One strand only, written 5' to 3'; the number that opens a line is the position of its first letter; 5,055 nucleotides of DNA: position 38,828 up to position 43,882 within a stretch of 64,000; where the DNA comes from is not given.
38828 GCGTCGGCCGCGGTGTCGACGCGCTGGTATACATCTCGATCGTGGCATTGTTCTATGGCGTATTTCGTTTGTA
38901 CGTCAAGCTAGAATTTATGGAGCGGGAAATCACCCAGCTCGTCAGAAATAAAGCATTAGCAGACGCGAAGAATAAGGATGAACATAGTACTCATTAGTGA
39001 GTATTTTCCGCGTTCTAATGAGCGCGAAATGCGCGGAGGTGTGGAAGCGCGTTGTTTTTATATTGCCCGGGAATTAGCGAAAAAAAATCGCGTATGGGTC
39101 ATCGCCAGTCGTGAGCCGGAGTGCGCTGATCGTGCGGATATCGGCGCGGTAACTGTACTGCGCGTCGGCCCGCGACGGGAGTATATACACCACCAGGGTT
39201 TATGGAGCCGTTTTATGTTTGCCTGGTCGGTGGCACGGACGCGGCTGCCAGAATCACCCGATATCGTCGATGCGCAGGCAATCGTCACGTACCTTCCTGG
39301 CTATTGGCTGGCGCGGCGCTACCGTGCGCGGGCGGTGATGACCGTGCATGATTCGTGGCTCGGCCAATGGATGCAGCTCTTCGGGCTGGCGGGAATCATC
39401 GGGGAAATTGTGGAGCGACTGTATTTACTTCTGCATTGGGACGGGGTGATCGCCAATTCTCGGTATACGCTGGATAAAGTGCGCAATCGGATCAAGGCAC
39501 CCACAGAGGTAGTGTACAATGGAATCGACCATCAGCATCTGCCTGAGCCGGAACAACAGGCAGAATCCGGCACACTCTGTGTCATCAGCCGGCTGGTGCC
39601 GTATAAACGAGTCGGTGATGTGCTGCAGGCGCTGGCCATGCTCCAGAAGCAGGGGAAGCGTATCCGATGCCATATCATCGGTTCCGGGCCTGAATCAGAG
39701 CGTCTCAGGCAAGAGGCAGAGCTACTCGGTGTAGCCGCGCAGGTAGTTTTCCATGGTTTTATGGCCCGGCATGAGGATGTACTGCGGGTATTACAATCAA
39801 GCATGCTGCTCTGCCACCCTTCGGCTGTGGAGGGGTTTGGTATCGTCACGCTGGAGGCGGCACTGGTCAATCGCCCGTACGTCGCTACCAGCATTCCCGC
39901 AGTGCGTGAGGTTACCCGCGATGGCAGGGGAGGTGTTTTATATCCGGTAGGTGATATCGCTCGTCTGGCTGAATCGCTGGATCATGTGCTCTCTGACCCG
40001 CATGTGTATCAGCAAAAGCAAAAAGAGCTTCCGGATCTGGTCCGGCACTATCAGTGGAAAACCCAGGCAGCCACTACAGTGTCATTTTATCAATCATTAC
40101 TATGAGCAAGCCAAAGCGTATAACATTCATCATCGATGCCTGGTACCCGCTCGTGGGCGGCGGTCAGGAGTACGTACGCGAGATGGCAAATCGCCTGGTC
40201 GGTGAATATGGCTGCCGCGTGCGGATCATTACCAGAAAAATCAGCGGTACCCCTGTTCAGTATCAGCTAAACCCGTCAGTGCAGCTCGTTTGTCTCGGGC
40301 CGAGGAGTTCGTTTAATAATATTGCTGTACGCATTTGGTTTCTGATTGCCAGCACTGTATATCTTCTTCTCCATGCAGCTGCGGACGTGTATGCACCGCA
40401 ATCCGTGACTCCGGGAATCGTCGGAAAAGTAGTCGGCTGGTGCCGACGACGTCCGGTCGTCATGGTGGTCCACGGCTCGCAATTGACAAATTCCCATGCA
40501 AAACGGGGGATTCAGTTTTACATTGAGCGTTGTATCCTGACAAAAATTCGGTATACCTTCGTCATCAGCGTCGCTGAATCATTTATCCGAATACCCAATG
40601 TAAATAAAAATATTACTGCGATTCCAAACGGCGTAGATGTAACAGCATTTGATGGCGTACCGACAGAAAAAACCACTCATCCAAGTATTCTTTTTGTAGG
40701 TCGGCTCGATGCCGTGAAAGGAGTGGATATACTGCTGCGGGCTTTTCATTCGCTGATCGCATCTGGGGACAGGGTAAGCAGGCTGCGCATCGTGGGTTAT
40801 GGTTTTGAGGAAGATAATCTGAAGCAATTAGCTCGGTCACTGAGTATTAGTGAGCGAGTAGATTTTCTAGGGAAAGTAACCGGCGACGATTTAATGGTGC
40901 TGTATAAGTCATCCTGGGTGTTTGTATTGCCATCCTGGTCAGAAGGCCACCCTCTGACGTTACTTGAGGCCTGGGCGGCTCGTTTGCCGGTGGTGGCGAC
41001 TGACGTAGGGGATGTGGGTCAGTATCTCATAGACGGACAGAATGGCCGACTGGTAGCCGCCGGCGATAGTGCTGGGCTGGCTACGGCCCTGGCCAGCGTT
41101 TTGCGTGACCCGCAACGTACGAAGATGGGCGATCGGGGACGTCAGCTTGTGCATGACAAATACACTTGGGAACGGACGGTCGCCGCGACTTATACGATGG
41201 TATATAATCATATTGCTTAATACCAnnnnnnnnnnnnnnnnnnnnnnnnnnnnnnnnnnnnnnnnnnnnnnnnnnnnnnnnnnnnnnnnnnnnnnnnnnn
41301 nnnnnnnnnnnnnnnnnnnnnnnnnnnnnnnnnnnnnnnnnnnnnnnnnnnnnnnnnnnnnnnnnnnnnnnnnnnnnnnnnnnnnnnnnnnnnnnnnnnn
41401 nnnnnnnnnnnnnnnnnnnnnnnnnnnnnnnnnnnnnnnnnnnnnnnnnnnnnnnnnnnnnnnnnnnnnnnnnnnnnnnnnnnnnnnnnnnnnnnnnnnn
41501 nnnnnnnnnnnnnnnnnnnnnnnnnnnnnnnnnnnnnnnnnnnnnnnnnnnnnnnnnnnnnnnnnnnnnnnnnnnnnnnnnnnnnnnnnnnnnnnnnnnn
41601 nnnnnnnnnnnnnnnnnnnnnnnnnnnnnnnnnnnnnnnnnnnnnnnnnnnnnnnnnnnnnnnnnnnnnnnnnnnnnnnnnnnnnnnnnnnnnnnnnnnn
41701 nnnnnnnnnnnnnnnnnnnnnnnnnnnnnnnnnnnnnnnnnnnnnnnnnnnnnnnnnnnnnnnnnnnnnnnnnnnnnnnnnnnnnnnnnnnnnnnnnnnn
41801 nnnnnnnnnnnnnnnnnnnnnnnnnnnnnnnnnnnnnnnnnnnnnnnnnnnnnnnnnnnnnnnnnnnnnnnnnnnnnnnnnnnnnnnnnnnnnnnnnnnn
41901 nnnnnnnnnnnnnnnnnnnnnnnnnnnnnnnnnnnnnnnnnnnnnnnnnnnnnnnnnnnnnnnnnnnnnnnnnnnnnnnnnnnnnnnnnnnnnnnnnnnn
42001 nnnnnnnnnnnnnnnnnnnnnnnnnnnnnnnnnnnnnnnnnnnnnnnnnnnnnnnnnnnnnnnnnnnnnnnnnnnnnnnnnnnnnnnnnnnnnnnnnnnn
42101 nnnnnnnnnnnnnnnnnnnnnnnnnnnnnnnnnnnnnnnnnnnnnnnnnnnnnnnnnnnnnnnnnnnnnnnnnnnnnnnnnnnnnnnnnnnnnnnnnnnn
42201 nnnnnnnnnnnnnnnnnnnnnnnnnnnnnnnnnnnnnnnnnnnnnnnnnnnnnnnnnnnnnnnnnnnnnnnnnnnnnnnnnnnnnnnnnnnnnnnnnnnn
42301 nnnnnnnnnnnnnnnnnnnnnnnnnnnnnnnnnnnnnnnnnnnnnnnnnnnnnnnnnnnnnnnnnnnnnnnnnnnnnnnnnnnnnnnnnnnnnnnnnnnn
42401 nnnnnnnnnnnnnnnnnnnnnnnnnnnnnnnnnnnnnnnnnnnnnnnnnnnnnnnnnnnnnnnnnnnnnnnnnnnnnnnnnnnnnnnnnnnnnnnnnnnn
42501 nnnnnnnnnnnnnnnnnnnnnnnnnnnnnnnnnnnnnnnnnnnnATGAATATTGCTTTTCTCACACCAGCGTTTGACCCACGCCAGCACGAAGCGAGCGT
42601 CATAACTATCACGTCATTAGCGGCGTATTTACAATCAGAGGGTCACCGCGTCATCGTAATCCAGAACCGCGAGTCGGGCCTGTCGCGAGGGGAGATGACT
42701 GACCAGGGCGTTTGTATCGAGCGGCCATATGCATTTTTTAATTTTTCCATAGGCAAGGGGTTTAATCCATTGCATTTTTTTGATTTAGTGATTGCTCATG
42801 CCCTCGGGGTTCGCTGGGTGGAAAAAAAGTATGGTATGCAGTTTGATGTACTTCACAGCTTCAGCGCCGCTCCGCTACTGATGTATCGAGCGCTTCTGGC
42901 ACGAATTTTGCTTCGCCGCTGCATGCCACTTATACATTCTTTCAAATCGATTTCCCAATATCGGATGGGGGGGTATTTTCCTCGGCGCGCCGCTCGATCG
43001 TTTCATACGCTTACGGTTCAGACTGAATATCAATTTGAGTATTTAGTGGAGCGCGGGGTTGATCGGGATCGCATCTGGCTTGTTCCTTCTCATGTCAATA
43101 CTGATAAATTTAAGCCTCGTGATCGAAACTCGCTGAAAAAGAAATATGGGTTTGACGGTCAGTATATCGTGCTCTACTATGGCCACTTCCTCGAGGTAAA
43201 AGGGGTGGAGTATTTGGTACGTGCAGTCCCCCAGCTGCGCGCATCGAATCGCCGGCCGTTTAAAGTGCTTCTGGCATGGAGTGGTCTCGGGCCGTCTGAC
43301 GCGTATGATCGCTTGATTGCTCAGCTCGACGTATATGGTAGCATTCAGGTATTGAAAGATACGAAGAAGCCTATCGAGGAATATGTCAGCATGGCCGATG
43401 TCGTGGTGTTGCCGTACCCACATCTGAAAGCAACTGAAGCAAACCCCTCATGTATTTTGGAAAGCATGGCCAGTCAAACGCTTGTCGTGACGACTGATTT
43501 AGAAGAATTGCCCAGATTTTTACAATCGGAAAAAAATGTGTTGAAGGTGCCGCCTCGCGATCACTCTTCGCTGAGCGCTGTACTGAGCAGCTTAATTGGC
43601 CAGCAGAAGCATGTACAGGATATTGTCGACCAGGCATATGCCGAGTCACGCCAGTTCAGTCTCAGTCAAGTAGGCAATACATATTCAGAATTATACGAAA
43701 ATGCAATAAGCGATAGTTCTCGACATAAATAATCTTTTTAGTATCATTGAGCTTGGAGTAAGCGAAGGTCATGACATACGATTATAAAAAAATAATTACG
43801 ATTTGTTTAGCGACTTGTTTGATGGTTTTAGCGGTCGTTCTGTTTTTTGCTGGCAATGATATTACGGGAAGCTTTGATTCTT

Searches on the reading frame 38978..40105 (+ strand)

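Call 19: search_protein_families(library=pfam, proteins=[window:38978-40105:+], max_evalue=0.00001)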
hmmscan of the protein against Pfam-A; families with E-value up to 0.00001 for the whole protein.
window:38978-40105:+ (375 aa): 5 families
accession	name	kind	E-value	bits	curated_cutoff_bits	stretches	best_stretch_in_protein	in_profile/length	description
PF00534.26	Glycos_transf_1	-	6e-33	114.2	26.4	1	196-345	14-163/172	Glycosyl transferases group 1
PF13692.12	Glyco_trans_1_4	-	1.4e-28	100.4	27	1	199-340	3-142/142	Glycosyl transferases group 1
PF13439.12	Glyco_transf_4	-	2.9e-20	73.4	28.5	1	20-186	2-169/170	Glycosyltransferase Family 4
PF13579.12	Glyco_trans_4_4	-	2e-11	44.9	29.7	1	20-182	1-158/158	Glycosyl transferase 4-like domain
PF20706.3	GT4-conflict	-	1.4e-10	41.1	26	1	179-365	177-383/385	Family 4 Glycosyltransferase in conflict systems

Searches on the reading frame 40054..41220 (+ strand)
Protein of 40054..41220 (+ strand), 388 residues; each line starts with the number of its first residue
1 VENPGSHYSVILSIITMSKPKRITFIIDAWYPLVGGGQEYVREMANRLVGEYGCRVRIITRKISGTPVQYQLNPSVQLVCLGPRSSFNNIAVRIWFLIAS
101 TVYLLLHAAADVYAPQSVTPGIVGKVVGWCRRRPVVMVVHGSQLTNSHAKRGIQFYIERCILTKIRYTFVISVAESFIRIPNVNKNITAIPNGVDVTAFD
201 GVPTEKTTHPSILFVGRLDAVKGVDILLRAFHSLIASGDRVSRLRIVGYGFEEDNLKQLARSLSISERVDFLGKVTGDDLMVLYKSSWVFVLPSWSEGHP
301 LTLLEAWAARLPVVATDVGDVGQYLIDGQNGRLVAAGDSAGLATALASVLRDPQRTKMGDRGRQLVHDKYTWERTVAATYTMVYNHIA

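Call 45: search_protein_families(library=pfam, proteins=[window:40054-41220:+], max_evalue=0.01)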
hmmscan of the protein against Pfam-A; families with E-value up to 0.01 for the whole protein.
window:40054-41220:+ (388 aa): 6 families
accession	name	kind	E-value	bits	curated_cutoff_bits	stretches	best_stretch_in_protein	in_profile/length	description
PF00534.26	Glycos_transf_1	-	7.6e-38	130.2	26.4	1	204-364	10-171/172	Glycosyl transferases group 1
PF13692.12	Glyco_trans_1_4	-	1.4e-36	126.3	27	1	210-352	2-142/142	Glycosyl transferases group 1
PF20706.3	GT4-conflict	-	9.5e-16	58.2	26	1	203-377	192-383/385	Family 4 Glycosyltransferase in conflict systems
PF13439.12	Glyco_transf_4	-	8.6e-09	36.1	28.5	1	34-196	1-168/170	Glycosyltransferase Family 4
PF13524.12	Glyco_trans_1_2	-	1.1e-08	35.6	25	1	241-377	15-140/144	Glycosyl transferase-like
PF13579.12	Glyco_trans_4_4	-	8.9e-07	29.8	29.7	1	35-193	1-158/158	Glycosyl transferase 4-like domain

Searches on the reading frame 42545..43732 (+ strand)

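Call 45: search_protein_families(library=pfam, proteins=[window:42545-43732:+], max_evalue=0.01)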
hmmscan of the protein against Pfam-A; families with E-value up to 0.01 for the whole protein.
window:42545-43732:+ (395 aa): 4 families
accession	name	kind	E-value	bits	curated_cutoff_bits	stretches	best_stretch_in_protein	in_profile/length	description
PF13692.12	Glyco_trans_1_4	-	1.6e-18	67.8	27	1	208-351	3-140/142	Glycosyl transferases group 1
PF00534.26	Glycos_transf_1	-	5.1e-18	65.6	26.4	1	194-365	2-170/172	Glycosyl transferases group 1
PF13439.12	Glyco_transf_4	-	1.4e-11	45.1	28.5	1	21-188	7-170/170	Glycosyltransferase Family 4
PF13579.12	Glyco_trans_4_4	-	2.3e-08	35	29.7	1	21-181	6-156/158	Glycosyl transferase 4-like domain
